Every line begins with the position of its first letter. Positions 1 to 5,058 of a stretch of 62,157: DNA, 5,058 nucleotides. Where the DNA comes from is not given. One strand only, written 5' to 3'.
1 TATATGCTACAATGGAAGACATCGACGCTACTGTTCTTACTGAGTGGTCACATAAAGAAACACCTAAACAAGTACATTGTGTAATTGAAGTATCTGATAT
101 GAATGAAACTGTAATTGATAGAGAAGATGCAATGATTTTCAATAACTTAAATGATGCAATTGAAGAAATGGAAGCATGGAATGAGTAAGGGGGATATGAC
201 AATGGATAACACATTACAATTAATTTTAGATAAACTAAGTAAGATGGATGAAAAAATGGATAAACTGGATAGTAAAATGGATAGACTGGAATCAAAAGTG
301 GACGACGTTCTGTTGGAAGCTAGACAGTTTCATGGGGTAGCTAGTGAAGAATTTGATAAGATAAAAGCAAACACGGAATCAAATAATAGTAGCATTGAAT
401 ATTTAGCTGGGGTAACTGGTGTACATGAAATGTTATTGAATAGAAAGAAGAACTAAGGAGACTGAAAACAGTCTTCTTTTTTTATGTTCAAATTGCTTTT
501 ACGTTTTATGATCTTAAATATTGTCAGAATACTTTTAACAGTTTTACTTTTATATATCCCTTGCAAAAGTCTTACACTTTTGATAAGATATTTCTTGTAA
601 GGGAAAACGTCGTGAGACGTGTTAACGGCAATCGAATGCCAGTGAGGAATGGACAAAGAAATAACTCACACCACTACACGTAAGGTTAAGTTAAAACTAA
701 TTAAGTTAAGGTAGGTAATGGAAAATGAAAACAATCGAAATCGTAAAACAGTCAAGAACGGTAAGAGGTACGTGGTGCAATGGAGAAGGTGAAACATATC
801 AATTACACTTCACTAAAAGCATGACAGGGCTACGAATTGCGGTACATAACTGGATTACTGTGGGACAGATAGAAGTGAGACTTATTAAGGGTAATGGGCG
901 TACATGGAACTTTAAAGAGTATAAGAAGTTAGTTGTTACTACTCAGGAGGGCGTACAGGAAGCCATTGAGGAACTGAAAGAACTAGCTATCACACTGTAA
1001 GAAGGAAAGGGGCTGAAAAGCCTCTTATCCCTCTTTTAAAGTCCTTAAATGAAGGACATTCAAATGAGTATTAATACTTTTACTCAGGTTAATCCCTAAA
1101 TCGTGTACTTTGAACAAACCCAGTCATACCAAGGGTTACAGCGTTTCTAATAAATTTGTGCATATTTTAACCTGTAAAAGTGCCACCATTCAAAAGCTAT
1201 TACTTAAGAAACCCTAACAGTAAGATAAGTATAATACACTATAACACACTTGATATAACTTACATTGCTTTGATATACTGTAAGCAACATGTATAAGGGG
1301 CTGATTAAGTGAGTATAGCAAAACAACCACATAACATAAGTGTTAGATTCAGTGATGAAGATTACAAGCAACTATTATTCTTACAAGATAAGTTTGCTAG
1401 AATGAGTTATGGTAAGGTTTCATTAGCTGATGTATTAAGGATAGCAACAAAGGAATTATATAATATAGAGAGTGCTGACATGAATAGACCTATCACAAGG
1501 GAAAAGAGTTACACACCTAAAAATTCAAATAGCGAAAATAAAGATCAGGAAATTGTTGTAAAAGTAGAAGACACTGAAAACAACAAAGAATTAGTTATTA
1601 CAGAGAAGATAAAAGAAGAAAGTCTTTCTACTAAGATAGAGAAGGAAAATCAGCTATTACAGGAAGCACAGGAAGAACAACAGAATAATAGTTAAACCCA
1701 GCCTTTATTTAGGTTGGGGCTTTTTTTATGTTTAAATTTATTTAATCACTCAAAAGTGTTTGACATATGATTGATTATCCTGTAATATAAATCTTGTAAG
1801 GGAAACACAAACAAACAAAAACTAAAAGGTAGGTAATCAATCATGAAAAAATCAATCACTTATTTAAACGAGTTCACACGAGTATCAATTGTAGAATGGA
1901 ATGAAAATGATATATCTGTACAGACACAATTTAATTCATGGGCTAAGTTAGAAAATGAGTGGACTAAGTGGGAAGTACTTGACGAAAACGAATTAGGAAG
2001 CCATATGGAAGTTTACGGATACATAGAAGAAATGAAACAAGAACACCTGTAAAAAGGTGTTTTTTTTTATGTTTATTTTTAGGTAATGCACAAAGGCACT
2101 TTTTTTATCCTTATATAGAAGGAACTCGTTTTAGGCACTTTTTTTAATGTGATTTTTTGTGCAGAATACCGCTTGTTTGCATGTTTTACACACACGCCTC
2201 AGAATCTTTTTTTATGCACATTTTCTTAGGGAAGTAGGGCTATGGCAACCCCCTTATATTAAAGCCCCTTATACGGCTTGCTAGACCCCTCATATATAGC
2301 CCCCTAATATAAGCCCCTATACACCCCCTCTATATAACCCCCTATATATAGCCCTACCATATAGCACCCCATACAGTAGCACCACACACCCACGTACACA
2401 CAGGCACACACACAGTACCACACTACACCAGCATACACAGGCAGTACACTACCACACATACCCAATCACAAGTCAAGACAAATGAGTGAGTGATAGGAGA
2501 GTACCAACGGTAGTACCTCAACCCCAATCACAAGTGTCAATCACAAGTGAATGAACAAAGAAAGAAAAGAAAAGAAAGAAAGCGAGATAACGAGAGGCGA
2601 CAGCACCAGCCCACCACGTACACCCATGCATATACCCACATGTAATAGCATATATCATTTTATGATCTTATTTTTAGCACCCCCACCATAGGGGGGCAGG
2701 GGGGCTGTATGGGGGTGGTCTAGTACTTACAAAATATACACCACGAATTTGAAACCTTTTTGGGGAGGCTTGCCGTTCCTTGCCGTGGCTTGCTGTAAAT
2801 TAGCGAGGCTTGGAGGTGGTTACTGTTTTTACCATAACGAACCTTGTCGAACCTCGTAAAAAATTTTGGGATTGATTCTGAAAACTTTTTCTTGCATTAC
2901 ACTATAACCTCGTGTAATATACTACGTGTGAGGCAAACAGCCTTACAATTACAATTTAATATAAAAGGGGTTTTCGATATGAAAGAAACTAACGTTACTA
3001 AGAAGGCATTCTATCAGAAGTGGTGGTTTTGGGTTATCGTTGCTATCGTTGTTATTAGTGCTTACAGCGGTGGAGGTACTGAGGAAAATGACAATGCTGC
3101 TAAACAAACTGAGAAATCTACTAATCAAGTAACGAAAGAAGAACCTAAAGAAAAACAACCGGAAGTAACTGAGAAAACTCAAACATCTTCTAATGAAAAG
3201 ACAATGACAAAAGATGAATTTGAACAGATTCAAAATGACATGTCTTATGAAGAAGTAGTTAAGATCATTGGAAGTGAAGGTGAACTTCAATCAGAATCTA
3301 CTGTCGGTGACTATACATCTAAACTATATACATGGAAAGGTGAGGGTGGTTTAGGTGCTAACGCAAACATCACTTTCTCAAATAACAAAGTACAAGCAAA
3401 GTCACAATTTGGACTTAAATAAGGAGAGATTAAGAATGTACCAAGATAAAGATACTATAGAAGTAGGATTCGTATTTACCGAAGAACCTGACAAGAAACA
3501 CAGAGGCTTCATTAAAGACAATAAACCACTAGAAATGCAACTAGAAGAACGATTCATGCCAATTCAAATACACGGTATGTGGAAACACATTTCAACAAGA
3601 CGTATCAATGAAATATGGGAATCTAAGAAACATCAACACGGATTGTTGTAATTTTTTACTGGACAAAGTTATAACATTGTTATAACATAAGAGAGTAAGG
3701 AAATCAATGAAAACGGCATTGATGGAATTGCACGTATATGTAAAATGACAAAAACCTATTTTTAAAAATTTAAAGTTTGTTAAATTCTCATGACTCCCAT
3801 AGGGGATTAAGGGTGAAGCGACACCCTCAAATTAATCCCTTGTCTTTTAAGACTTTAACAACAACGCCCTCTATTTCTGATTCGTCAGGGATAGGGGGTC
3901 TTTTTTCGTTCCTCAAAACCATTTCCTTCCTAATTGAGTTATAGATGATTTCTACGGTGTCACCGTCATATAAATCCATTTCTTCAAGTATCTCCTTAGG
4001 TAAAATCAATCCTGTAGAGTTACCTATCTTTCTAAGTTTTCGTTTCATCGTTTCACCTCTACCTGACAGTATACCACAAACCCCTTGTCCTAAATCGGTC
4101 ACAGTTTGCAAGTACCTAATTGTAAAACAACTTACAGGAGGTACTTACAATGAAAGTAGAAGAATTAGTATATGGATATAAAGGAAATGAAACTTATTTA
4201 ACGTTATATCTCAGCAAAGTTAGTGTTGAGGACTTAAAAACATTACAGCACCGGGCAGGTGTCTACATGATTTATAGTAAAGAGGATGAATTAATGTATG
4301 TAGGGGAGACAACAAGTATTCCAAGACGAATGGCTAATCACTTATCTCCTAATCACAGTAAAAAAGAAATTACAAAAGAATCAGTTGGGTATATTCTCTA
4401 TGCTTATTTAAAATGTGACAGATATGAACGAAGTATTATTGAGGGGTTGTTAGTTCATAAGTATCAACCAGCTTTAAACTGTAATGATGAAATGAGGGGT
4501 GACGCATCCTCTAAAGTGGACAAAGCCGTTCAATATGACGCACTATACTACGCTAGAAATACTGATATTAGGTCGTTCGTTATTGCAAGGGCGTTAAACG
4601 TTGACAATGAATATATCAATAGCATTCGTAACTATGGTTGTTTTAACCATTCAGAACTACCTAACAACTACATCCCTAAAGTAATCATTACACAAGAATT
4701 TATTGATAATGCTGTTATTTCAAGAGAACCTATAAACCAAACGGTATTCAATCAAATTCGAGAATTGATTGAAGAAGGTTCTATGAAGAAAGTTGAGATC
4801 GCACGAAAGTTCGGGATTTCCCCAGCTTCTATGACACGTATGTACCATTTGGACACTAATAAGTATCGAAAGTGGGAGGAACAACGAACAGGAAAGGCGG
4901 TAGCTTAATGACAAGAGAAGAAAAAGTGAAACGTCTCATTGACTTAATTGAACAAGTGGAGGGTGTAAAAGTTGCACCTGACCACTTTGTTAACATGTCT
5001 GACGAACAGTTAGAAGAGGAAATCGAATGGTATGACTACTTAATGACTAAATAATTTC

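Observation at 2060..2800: About 0.7 kb ORF-free, strand-asymmetric low-complexity region with a 14-bp C-tract repeat array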

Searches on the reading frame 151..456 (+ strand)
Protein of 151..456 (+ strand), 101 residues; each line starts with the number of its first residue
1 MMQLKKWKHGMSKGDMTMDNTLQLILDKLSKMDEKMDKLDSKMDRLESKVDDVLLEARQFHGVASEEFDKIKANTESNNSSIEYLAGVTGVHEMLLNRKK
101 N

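Call 119: search_protein_families(library=pfam, proteins=[window:151-456:+], max_evalue=0.01)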
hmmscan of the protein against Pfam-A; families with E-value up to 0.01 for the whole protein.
window:151-456:+ (101 aa): 1 family
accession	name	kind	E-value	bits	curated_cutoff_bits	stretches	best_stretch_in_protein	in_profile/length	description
PF05531.17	NPV_P10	-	0.0019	19.1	29.8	1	16-54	1-38/75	Nucleopolyhedrovirus P10 protein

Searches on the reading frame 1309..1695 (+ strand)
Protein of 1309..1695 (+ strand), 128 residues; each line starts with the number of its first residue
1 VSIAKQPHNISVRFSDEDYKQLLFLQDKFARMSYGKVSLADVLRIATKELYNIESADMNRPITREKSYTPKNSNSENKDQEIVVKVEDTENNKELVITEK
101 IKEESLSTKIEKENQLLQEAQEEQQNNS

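Call 9: search_protein_families(library=pfam, proteins=[window:1309-1695:+], max_evalue=0.01)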
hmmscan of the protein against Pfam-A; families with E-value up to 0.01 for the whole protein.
window:1309-1695:+ (128 aa): 1 family
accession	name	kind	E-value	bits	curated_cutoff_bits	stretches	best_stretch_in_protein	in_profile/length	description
PF16152.10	DUF4860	-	0.0052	17.1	25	1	77-124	16-63/98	Domain of unknown function (DUF4860)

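Call 10: search_protein_families(library=phrogs, proteins=[window:1309-1695:+], max_evalue=0.001)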
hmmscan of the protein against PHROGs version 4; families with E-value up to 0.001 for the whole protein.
window:1309-1695:+ (128 aa): 0 families

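Call 100: search_protein_families(library=pfam, proteins=[window:1309-1695:+], max_evalue=5)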
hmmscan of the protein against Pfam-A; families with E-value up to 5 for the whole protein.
window:1309-1695:+ (128 aa): 3 families
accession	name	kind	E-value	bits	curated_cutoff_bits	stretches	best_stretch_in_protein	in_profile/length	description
PF16152.10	DUF4860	-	0.0052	17.1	25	1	77-124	16-63/98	Domain of unknown function (DUF4860)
PF21713.2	DncV_C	-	0.011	16.1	28.4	1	32-108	40-117/135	Cyclic GMP-AMP synthase, C-terminal domain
PF17893.6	Cas9_b_hairpin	-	0.16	12.2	25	1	49-97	24-72/90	CRISPR-associated endonuclease Cas9 beta-hairpin domain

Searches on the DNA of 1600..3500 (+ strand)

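Call 4: search_dna_similar(query=window:1700-3500:+, collection=phages, mode=near, max_rows=40)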
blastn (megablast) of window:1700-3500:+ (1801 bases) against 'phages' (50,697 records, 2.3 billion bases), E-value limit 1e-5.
No match.

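Call 8: search_dna_similar(query=window:2060-2900:+, collection=phages, mode=distant, max_rows=30, max_evalue=0.01)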
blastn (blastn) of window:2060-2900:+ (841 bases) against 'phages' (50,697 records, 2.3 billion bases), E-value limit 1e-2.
No match.

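Call 69: search_rna_families(source=window, start=1600, end=3200, threshold=evalue, max_evalue=1)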
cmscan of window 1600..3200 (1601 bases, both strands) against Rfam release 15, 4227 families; matches with E-value up to 1: 2.
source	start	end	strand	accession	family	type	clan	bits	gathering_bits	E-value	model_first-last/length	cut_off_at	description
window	2007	2106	+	RF01770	rimP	Cis-reg; leader;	-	26.6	47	0.1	1-102/102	no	Gammaprotebacteria rimP leader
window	2034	2130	-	RF04342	Plastid-psbA-1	Cis-reg;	CL00153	26.4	54.3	0.9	1-114/114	no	Plastid-psbA-1 3UTR RNA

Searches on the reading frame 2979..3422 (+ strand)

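Call 9: search_protein_families(library=pfam, proteins=[window:2979-3422:+], max_evalue=0.01)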
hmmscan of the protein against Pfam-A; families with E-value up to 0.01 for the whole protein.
window:2979-3422:+ (147 aa): 3 families
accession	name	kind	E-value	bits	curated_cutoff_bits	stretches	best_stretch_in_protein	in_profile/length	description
PF12978.13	DUF3862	-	5.4e-06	26.8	25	1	73-146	84-159/159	Domain of Unknown Function with PDB structure (DUF3862)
PF07467.17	BLIP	-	0.00011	23.2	26.7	1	77-146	1-67/123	Beta-lactamase inhibitor (BLIP)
PF06237.18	SLC52_ribofla_tr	-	0.00081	19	27.9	1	4-95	183-272/429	Solute carrier family 52, riboflavin transporter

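Call 10: search_protein_families(library=phrogs, proteins=[window:2979-3422:+], max_evalue=0.001)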
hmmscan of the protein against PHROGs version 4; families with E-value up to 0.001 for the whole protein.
window:2979-3422:+ (147 aa): 9 families
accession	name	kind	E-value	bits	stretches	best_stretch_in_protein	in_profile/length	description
phrog_6148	-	moron, auxiliary metabolic gene and host takeover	2.7e-24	87.1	1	11-147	1-134/214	beta-lactamase-inhibitor protein BLIP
phrog_37750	-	unknown function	3.6e-22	79.8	1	42-147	263-370/370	-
phrog_25008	-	unknown function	3.7e-11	44.2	1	69-146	25-99/267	-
phrog_4980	-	moron, auxiliary metabolic gene and host takeover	1e-08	36.3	1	3-75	11-83/181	superinfection exclusion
phrog_23980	-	unknown function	1.3e-08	35.7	1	3-78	2-82/193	-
phrog_8545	-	moron, auxiliary metabolic gene and host takeover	9.7e-07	29.8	1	3-107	5-109/177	superinfection exclusion Sie-like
phrog_8263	-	unknown function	1.2e-06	29.5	1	9-92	1-91/197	-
phrog_806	-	unknown function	3.4e-06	28.2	1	11-70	1-63/187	-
phrog_14275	-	unknown function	4.5e-05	24.2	1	7-65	27-92/178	-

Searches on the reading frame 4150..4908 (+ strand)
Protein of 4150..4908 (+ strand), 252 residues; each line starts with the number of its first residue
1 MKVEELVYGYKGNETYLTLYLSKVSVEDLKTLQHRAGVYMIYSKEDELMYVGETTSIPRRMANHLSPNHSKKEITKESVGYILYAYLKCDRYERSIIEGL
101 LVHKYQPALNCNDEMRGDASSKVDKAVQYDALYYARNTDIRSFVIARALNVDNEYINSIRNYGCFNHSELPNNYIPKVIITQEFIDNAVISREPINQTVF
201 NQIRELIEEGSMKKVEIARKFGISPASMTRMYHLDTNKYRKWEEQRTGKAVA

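Call 9: search_protein_families(library=pfam, proteins=[window:4150-4908:+], max_evalue=0.01)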
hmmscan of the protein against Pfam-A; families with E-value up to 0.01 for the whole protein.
window:4150-4908:+ (252 aa): 4 families
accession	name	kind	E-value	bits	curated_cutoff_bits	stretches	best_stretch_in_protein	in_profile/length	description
PF01541.30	GIY-YIG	-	6e-10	39.7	22.6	1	36-98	2-65/78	GIY-YIG catalytic domain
PF02796.21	HTH_7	-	0.00012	22.5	23.8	1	200-227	11-37/45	Helix-turn-helix domain of resolvase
PF01047.28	MarR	-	0.003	17.8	24.6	1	196-231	2-37/59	MarR family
PF13443.12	HTH_26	-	0.009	16.7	22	0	203-234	2-33/63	Cro/C1-type HTH DNA-binding domain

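Call 10: search_protein_families(library=phrogs, proteins=[window:4150-4908:+], max_evalue=0.001)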
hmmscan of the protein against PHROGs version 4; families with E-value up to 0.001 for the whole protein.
window:4150-4908:+ (252 aa): 3 families
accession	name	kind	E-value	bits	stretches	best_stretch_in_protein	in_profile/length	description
phrog_19235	-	unknown function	7.5e-07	29.8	1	33-111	18-94/251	-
phrog_24961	-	unknown function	1.7e-05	25.4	1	26-116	122-215/234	-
phrog_16880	-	DNA, RNA and nucleotide metabolism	0.00019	22.4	1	37-65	8-36/162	endonuclease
